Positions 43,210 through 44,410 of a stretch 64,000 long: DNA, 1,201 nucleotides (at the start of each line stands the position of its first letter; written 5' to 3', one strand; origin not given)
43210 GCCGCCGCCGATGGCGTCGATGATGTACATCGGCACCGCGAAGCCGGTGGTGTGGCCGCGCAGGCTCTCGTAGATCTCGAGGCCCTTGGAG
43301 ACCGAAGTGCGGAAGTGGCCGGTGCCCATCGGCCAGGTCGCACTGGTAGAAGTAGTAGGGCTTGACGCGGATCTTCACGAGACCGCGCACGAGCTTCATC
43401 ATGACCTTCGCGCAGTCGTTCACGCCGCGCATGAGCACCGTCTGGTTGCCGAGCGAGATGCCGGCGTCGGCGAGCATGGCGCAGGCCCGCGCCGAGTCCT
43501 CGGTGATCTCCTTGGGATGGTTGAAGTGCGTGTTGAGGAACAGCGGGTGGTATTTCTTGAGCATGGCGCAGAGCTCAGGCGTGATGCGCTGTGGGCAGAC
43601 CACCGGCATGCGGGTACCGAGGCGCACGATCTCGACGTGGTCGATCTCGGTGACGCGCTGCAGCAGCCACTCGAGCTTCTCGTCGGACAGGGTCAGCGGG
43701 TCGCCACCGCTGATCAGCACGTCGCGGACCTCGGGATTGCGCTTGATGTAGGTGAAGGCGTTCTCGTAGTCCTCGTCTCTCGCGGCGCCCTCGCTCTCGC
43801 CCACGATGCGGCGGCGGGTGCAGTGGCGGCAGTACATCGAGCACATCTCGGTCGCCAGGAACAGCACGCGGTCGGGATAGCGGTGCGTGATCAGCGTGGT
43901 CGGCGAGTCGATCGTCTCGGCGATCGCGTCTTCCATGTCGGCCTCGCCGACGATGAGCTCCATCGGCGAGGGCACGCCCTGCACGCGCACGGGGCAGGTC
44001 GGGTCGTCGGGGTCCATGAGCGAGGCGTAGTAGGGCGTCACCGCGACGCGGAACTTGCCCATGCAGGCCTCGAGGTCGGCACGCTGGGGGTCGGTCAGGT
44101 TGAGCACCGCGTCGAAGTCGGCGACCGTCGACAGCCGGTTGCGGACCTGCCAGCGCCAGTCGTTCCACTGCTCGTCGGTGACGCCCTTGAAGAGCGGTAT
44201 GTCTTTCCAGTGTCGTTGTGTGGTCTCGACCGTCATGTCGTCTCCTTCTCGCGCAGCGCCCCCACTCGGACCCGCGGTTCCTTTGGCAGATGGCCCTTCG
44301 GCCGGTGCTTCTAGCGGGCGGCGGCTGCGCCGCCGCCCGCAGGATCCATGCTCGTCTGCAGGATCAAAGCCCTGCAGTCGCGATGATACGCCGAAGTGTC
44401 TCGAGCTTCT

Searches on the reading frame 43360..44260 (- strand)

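Call 10: search_protein_families(library=pfam, proteins=[window:43360-44260:-], max_evalue=0.01)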
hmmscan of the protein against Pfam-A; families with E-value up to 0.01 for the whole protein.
window:43360-44260:- (300 aa): 2 families
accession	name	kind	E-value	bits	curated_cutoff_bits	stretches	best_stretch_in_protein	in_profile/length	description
PF04055.27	Radical_SAM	-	3e-12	47.5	29.5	1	137-288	4-163/166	Radical SAM superfamily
PF13353.11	Fer4_12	-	2.9e-05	24.8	22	1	135-205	10-79/137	4Fe-4S single cluster domain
